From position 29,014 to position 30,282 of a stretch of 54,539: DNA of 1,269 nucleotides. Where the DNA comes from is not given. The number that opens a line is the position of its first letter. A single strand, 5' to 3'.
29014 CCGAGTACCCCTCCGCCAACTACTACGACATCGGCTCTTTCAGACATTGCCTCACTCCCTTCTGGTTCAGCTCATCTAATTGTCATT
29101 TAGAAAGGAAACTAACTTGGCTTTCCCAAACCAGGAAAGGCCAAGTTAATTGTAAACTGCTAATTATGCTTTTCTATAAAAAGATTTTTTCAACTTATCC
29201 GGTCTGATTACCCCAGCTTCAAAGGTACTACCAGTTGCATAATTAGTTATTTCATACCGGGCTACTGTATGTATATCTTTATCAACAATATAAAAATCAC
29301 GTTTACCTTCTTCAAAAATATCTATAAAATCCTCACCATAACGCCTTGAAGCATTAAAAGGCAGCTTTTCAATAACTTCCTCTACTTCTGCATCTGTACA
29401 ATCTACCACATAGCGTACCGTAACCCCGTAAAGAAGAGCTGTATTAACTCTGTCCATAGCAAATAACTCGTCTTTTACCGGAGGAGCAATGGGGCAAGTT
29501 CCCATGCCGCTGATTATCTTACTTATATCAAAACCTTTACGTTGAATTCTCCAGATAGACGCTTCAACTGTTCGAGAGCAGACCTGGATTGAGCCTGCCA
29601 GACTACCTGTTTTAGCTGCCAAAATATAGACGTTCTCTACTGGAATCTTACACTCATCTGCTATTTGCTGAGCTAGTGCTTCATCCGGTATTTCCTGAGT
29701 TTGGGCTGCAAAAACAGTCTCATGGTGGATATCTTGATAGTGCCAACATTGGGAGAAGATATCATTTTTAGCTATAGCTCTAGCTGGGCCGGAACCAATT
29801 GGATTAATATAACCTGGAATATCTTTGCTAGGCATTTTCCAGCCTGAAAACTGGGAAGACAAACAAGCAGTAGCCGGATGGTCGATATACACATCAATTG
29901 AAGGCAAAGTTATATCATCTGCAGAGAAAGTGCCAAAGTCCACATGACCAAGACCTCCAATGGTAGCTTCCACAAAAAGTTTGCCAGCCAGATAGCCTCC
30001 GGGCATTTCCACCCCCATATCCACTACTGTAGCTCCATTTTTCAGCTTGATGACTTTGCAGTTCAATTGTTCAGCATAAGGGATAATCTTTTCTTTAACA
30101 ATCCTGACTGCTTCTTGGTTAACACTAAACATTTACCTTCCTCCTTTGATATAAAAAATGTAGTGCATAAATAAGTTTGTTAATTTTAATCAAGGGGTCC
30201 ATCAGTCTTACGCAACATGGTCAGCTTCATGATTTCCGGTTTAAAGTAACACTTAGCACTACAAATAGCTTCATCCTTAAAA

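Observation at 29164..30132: Methenyl-H4MPT cyclohydrolase (Mch) homologue in a Firmicute with no methanopterin C1 context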

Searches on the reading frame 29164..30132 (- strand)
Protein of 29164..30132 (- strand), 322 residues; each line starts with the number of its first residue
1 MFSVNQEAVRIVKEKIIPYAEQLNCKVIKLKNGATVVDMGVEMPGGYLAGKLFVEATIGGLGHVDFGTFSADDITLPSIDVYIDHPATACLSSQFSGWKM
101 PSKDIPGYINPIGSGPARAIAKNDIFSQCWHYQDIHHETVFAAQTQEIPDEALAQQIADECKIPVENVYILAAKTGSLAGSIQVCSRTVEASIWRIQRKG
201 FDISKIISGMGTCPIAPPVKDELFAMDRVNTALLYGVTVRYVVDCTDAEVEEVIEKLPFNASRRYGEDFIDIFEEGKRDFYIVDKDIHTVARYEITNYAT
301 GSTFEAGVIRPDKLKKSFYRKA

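Call 3: search_protein_families(library=pfam, proteins=[window:29164-30132:-], max_evalue=0.01)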
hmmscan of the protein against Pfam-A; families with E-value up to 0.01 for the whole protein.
window:29164-30132:- (322 aa): 1 family
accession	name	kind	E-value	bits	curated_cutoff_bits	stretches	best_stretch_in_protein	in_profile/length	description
PF02289.21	MCH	-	1.7e-105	353.1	25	1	3-318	1-311/311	Cyclohydrolase (MCH)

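Call 4: search_protein_families(library=ncbifam, proteins=[window:29164-30132:-], max_evalue=0.01)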
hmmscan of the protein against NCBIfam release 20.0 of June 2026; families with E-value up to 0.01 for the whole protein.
window:29164-30132:- (322 aa): 1 family
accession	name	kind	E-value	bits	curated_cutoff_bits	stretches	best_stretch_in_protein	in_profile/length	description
TIGR03120.1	one_C_mch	equivalog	1.6e-88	296.8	228.8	1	3-318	1-312/313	methenyltetrahydromethanopterin cyclohydrolase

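Call 8: find_homologous_proteins(query=window:29164-30132:-, max_evalue=0.00001)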
Query window:29164-30132:- (322 aa): 191 proteins with E <= 0.00001 among 1518 candidates; the best 120 are listed.
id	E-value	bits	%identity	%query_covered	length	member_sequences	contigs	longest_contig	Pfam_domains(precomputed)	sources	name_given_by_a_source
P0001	3.4e-210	715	96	100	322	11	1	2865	PF02289.22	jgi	jgi:methenyltetrahydromethanopterin cyclohydrolase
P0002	1.8e-199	680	91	99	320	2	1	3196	PF02289.22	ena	-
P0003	3.3e-197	672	90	99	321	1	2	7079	PF02289.22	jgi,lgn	jgi:methenyltetrahydromethanopterin cyclohydrolase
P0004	1.6e-192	657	87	100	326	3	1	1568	PF02289.22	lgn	-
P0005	1.8e-180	617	84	99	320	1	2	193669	PF02289.22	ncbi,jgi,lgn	ncbi:MAG: methenyltetrahydromethanopterin cyclohydrolase [Bacillota bacterium]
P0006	1.0e-175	601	82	99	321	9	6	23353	PF02289.22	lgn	-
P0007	2.1e-174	597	80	99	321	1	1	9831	PF02289.22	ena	-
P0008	2.4e-174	597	80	99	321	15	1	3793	PF02289.22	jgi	jgi:methenyltetrahydromethanopterin cyclohydrolase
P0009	1.9e-173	594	79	99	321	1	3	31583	PF02289.22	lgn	-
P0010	3.5e-172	590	79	99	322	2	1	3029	PF02289.22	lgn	-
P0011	3.7e-172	590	80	99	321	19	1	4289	PF02289.22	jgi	-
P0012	5.6e-172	589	79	99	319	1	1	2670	PF02289.22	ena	-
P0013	9.1e-172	589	79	99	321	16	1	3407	PF02289.22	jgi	jgi:methenyltetrahydromethanopterin cyclohydrolase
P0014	1.9e-171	587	79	100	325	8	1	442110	PF02289.22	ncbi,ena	-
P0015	4.2e-171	586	80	99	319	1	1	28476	PF02289.22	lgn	-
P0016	4.2e-171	586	79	99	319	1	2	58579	PF02289.22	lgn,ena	-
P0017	1.2e-170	585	79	99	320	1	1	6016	PF02289.22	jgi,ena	-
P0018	1.3e-170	585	78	99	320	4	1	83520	PF02289.22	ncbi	-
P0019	3.4e-170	583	81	99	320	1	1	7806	PF02289.22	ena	-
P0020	8.0e-170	582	78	100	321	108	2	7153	PF02289.22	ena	-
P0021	3.4e-169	580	79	99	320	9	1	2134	PF02289.22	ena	-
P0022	3.9e-169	580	77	99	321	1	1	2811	PF02289.22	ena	-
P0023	5.8e-169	579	79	99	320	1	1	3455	PF02289.22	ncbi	-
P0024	7.7e-169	579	78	100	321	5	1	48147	PF02289.22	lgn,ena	-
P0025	3.6e-168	577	77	99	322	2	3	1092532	PF02289.22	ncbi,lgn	-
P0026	7.4e-168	576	78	99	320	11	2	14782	PF02289.22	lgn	-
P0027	7.5e-168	576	77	100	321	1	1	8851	PF02289.22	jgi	jgi:methenyltetrahydromethanopterin cyclohydrolase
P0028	4.1e-167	573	77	99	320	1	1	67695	PF02289.22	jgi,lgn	jgi:methenyltetrahydromethanopterin cyclohydrolase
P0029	1.4e-166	571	77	99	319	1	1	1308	PF02289.22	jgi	jgi:methenyltetrahydromethanopterin cyclohydrolase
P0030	3.7e-165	567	77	99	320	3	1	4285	PF02289.22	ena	-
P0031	1.2e-164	565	78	99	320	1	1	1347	PF02289.22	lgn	-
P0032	1.5e-163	561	76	100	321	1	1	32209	PF02289.22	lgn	-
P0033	1.6e-163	561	77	99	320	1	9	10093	PF02289.22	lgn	-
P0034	1.5e-162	558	76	99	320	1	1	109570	PF02289.22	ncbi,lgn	-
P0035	2.2e-162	558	76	99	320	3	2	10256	PF02289.22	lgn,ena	-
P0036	2.5e-162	557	75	99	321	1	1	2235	PF02289.22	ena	-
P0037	1.4e-158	545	75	99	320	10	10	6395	PF02289.22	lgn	-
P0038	1.9e-158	545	75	100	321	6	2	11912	PF02289.22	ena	-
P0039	3.1e-158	544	74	99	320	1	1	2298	PF02289.22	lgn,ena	-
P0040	4.4e-158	544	75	100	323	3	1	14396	PF02289.22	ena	-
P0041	5.1e-158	543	74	99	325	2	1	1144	PF02289.22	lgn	-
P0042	3.1e-157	541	73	99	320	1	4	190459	PF02289.22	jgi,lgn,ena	-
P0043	1.2e-156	539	74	99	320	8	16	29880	PF02289.22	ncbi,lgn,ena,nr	ncbi:MAG: methenyltetrahydromethanopterin cyclohydrolase [Lachnospiraceae bacterium]|nr:methenyltetr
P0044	1.5e-156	538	73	99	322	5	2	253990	PF02289.22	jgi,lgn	jgi:methenyltetrahydromethanopterin cyclohydrolase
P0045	5.0e-156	537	75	99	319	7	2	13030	PF02289.22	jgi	jgi:methenyltetrahydromethanopterin cyclohydrolase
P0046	9.2e-156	536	74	99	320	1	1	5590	PF02289.22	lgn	-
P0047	9.9e-156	536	73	99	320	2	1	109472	PF02289.22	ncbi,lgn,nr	ncbi:MAG: methenyltetrahydromethanopterin cyclohydrolase [Thermoanaerobacteraceae bacterium]|nr:meth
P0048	1.1e-155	536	71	99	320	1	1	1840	PF02289.22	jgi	jgi:methenyltetrahydromethanopterin cyclohydrolase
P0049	1.2e-155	536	73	99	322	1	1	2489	PF02289.22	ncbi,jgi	-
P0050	1.7e-155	535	73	99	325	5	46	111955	PF02289.22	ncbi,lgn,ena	-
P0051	1.5e-154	532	71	99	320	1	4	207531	PF02289.22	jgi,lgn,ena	-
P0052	9.8e-154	529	73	99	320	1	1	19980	PF02289.22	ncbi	-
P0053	1.3e-153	529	72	99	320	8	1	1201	PF02289.22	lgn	-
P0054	1.5e-153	529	73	99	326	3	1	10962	PF02289.22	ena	-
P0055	2.0e-153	528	72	100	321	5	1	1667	PF02289.22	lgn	-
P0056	3.4e-153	527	71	99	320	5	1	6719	PF02289.22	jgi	jgi:methenyltetrahydromethanopterin cyclohydrolase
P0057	6.2e-153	527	72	99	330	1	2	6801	PF02289.22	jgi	jgi:methenyltetrahydromethanopterin cyclohydrolase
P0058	2.5e-152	525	73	99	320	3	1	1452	PF02289.22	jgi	jgi:methenyltetrahydromethanopterin cyclohydrolase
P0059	8.9e-152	523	74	99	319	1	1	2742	PF02289.22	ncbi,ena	-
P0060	9.0e-152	523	70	99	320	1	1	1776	PF02289.22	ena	-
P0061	2.4e-151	521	69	99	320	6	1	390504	PF02289.22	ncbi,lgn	-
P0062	2.7e-151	521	73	99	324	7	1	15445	PF02289.22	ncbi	-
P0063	4.7e-151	520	79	88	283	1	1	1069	PF02289.22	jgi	jgi:methenyltetrahydromethanopterin cyclohydrolase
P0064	4.8e-151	520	73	99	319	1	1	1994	PF02289.22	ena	-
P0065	1.2e-150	519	70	99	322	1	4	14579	PF02289.22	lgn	-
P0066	1.6e-150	519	71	99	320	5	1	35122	PF02289.22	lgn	-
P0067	1.0e-148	513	72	99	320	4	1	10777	PF02289.22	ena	-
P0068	2.8e-147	508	72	99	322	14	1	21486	PF02289.22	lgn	-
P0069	8.5e-146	503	69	99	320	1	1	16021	PF02289.22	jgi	jgi:methenyltetrahydromethanopterin cyclohydrolase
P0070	2.0e-145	502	71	99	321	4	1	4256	PF02289.22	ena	-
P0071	7.9e-144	497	67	99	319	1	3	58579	PF02289.22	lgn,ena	-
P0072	1.7e-142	492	69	99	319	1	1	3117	PF02289.22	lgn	-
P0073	3.1e-142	491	67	99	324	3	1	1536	PF02289.22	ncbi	-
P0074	2.4e-141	489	67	99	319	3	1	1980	PF02289.22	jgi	jgi:methenyltetrahydromethanopterin cyclohydrolase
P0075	2.8e-141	488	69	99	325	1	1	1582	PF02289.22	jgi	jgi:methenyltetrahydromethanopterin cyclohydrolase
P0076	2.8e-141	488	68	99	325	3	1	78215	PF02289.22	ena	-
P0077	8.5e-140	483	66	99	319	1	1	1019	PF02289.22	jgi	jgi:methenyltetrahydromethanopterin cyclohydrolase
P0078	1.1e-139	483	68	99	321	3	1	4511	PF02289.22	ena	-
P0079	1.4e-139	483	66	99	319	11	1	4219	PF02289.22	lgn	-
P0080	1.5e-139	483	67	99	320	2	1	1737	PF02289.22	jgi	jgi:methenyltetrahydromethanopterin cyclohydrolase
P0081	2.9e-139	482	66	99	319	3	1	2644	PF02289.22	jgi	jgi:methenyltetrahydromethanopterin cyclohydrolase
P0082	3.0e-138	478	66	99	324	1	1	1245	PF02289.22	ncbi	-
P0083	6.3e-138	477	66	99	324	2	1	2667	PF02289.22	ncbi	ncbi:MAG: methenyltetrahydromethanopterin cyclohydrolase [Acidimicrobiales bacterium]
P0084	6.4e-138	477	66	99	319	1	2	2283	PF02289.22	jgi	jgi:methenyltetrahydromethanopterin cyclohydrolase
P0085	7.5e-138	477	65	99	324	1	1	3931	PF02289.22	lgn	-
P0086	1.7e-137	476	65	99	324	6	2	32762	PF02289.22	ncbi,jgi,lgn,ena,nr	ncbi:MAG TPA: methenyltetrahydromethanopterin cyclohydrolase [Acidimicrobiales bacterium]|nr:metheny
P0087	2.8e-137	475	64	99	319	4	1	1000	PF02289.22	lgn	-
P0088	3.0e-137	475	65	99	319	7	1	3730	PF02289.22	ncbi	-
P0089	7.8e-137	474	66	99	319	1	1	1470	PF02289.22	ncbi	-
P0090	1.9e-136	472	65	100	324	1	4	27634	PF02289.22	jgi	jgi:methenyltetrahydromethanopterin cyclohydrolase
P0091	4.1e-136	471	66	99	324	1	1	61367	PF02289.22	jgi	jgi:methenyltetrahydromethanopterin cyclohydrolase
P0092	6.6e-136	471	65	99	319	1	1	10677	PF02289.22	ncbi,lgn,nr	ncbi:MAG: methenyltetrahydromethanopterin cyclohydrolase [Anaerolineae bacterium]|nr:methenyltetrahy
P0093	3.4e-135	468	63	99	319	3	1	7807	PF02289.22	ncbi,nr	ncbi:MAG: methenyltetrahydromethanopterin cyclohydrolase [Chloroflexi bacterium]|nr:methenyltetrahyd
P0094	2.1e-134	466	64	99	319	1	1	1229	PF02289.22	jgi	jgi:methenyltetrahydromethanopterin cyclohydrolase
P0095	6.8e-134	464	66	99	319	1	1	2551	PF02289.22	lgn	-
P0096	1.7e-133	463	64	99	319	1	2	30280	PF02289.22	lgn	-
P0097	3.4e-133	462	64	99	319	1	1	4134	PF02289.22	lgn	-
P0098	4.1e-133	462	66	99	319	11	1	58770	PF02289.22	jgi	jgi:methenyltetrahydromethanopterin cyclohydrolase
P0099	4.7e-133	461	66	99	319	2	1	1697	PF02289.22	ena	-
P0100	3.9e-132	458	63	99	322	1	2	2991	PF02289.22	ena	-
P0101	4.5e-132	458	66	99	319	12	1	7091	PF02289.22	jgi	-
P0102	1.5e-131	456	63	99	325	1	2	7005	PF02289.22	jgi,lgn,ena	-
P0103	6.2e-131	454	65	99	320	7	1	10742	PF02289.22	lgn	-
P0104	6.3e-131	454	63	99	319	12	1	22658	PF02289.22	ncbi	-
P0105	1.6e-130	453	64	99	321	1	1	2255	PF02289.22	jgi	-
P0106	1.7e-130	453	76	80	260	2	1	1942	PF02289.22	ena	-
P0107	5.7e-130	451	66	99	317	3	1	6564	PF02289.22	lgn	-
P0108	6.3e-130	451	64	99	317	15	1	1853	PF02289.22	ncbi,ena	-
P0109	2.0e-129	449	64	99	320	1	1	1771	PF02289.22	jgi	jgi:methenyltetrahydromethanopterin cyclohydrolase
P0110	3.2e-129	449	64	99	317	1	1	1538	PF02289.22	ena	-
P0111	5.5e-129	448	61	99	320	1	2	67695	PF02289.22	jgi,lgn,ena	jgi:methenyltetrahydromethanopterin cyclohydrolase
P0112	2.1e-128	446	64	99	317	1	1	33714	PF02289.22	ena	-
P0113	8.1e-128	444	65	99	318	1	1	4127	PF02289.22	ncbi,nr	ncbi:MAG TPA: methenyltetrahydromethanopterin cyclohydrolase [Oscillospiraceae bacterium]|nr:metheny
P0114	8.8e-127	441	63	98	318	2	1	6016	PF02289.22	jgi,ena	-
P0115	7.1e-126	438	60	99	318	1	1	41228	PF02289.22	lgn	-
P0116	3.5e-125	435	62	99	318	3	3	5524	PF02289.22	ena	-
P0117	5.0e-125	435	62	99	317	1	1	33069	PF02289.22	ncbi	-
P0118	6.9e-125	434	61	99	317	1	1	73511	PF02289.22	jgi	jgi:methenyltetrahydromethanopterin cyclohydrolase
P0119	3.2e-124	432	62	99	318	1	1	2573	PF02289.22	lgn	-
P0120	3.3e-124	432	61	99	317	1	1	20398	PF02289.22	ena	-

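Call 11: search_solved_structures(query=window:29164-30132:-, max_evalue=0.001, show_alignments=3)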
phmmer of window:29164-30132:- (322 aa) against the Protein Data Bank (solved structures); distinct sequences matched with E-value up to 0.001: 4.
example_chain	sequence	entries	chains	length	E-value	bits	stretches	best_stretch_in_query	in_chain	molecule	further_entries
1qlm_A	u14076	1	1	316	1.2e-70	241.4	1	1-318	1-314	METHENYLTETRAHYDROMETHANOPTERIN CYCLOHYDROLASE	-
4gvq_A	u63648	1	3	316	6.1e-61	209.5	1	1-318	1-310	Methenyltetrahydromethanopterin cyclohydrolase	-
4gvr_A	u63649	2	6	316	1.6e-60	208.2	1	1-318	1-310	Methenyltetrahydromethanopterin cyclohydrolase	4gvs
4fio_A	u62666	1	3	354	2.2e-56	194.6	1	1-318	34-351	Methenyltetrahydromethanopterin cyclohydrolase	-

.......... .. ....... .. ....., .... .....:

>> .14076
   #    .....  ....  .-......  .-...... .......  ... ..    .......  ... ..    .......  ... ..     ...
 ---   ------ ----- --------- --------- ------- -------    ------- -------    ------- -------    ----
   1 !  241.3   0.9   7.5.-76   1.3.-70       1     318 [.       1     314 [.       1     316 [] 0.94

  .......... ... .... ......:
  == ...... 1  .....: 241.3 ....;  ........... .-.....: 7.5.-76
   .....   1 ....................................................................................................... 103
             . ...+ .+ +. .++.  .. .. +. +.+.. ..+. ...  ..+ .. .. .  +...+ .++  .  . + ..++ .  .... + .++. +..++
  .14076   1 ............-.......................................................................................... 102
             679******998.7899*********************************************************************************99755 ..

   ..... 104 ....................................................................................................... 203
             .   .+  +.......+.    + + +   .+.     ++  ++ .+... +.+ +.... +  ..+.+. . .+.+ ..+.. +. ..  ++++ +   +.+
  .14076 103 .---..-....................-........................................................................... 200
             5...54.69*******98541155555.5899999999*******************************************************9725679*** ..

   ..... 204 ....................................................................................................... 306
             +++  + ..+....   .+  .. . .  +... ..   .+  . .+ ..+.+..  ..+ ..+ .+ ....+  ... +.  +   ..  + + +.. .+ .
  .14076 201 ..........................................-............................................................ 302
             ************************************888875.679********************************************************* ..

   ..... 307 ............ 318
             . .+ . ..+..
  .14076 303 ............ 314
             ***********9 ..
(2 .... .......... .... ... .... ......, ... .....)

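Call 12: find_encoding_contigs(protein=P0025, flank=10000, max_places=2)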
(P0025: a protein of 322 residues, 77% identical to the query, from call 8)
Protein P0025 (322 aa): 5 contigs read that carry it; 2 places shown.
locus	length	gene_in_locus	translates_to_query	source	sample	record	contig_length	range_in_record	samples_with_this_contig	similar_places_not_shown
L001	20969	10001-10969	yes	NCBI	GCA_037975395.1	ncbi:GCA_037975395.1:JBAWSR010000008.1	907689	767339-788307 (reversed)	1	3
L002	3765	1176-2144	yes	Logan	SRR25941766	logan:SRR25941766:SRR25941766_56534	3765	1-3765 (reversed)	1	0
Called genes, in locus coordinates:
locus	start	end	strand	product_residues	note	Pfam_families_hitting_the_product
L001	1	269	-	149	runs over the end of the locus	-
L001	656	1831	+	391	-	PF01497:Peripla_BP_2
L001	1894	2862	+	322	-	PF01032:FecCD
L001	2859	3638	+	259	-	PF00005:ABC_tran, PF02463:SMC_N (faint), PF13304:AAA_21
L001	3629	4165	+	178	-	PF03266:NTPase_1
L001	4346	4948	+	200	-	PF01522:Polysacc_deac_1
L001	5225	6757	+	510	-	PF00005:ABC_tran, PF13304:AAA_21 (faint), PF00005:ABC_tran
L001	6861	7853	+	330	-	PF02608:Bmp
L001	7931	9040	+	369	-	PF02653:BPD_transp_2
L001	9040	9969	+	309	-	PF02653:BPD_transp_2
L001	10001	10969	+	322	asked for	PF02289:MCH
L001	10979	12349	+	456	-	PF01979:Amidohydro_1, PF07969:Amidohydro_3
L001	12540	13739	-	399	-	PF01266:DAO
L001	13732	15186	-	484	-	PF00890:FAD_binding_2 (weak), PF01134:GIDA (weak), PF03486:HI0933_like (weak), PF07992:Pyr_redox_2, PF12831:FAD_oxidored, PF07992:Pyr_redox_2 (weak), PF04324:Fer2_BFD, PF17806:SO_alpha_A3, +3 more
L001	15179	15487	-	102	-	PF13510:Fer2_4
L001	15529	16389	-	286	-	PF00809:Pterin_bind (weak)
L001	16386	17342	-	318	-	PF00296:Bac_luciferase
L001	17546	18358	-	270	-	PF01261:AP_endonuc_2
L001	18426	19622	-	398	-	PF08240:ADH_N, PF16912:Glu_dehyd_C, PF00107:ADH_zinc_N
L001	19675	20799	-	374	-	PF02633:Creatininase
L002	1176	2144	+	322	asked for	PF02289:MCH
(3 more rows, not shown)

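Call 13: find_encoding_contigs(protein=P0047, flank=10000, max_places=2)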
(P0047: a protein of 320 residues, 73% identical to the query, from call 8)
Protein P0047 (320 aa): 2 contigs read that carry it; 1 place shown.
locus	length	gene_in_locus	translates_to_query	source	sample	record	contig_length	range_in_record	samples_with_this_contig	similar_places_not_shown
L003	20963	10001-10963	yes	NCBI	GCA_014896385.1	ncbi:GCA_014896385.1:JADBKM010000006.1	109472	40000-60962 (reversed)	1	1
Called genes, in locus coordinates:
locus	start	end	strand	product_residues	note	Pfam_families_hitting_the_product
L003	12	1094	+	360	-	PF00365:PFK, PF01513:NAD_kinase (weak)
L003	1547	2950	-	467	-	PF00474:SSF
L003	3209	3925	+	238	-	PF00392:GntR, PF07702:UTRA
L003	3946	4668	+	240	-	PF02525:Flavodoxin_2 (weak), PF03358:FMN_red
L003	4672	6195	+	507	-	PF00005:ABC_tran, PF13304:AAA_21 (faint), PF00005:ABC_tran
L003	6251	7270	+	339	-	PF02608:Bmp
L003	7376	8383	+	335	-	PF02653:BPD_transp_2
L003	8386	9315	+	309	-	PF02653:BPD_transp_2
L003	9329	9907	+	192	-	PF01522:Polysacc_deac_1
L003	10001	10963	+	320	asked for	PF02289:MCH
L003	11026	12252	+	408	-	PF01979:Amidohydro_1, PF07969:Amidohydro_3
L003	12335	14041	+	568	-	PF02730:AFOR_N, PF01314:AFOR_C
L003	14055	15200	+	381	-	PF00465:Fe-ADH, PF13685:Fe-ADH_2, PF25137:ADH_Fe_C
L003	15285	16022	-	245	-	PF01925:TauE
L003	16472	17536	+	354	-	PF08735:DUF1786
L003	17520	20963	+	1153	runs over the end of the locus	PF27218:MJ0043_C, PF00580:UvrD-helicase, PF13245:AAA_19, PF13604:AAA_30 (faint), PF13361:UvrD_C, PF13538:UvrD_C_2 (faint)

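Call 14: find_encoding_contigs(protein=P0086, flank=10000, max_places=2)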
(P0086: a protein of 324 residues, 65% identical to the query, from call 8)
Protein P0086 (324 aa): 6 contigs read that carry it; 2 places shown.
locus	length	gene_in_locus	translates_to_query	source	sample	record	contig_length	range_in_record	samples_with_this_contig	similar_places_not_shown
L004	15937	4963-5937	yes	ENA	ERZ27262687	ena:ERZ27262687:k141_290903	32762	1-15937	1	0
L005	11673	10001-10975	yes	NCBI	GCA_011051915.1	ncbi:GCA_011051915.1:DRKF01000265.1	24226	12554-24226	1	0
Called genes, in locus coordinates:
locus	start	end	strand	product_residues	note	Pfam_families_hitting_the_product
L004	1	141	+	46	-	?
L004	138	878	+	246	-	PF00378:ECH_1, PF16113:ECH_2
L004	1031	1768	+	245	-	PF00106:adh_short, PF08659:KR, PF13561:adh_short_C2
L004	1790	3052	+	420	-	PF00330:Aconitase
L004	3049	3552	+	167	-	PF00694:Aconitase_C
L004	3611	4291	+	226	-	PF13426:PAS_9 (weak), PF00196:GerE, PF08281:Sigma70_r4_2 (weak)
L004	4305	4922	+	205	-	PF01522:Polysacc_deac_1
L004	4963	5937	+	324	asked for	PF02289:MCH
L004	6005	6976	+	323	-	PF00296:Bac_luciferase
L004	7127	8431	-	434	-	PF00501:AMP-binding, PF14535:AMP-binding_C_2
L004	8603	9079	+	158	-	PF00111:Fer2, PF13085:Fer2_3 (weak), PF01799:Fer2_2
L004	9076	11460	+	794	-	PF01315:Ald_Xan_dh_C, PF02738:MoCoBD_1, PF20256:MoCoBD_2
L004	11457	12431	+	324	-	PF00941:FAD_binding_5, PF03450:CO_deh_flav_C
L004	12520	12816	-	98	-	-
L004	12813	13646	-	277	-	PF01869:BcrAD_BadFG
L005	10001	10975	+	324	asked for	PF02289:MCH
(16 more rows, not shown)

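Call 19: search_protein_representatives(protein=window:29164-30132:-)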
Query: 322 residues. Proteins with E-value up to 0.001 (for the whole library): 1042; up to 1e-10: 570; up to 1e-30: 156. The best 150 are listed.
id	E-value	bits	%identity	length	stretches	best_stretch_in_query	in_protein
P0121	7.4e-84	298.0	42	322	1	3-320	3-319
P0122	7.0e-77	275.1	43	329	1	1-318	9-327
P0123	2.4e-69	250.3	44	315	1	1-318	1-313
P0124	2.2e-67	243.9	40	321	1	1-319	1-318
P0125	4.9e-66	239.5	40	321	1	1-319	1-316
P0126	5.1e-63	229.6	37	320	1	3-320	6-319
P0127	1.5e-60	221.4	40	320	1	2-319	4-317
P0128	6.7e-59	216.0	37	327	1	2-319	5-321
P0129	1.7e-57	211.4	37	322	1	2-318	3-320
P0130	2.1e-56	207.9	39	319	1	3-319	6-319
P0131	2.2e-56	207.8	37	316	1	1-318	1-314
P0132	2.4e-56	207.7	35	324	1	5-321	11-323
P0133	7.1e-56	206.1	37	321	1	2-318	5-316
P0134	7.1e-55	202.8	37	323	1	3-314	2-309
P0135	2.1e-54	201.3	35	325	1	3-318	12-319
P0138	6.9e-54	199.6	38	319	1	20-312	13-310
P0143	2.5e-53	197.7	36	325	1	8-318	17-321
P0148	1.4e-51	192.0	32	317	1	3-319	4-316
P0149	6.4e-51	189.8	36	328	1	8-320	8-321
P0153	1.9e-49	185.0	37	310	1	4-317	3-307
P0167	3.0e-46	174.5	32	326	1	12-318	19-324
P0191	4.5e-42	160.8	33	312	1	1-318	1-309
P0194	4.4e-41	157.5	33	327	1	24-317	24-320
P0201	3.3e-39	151.3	35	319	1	1-318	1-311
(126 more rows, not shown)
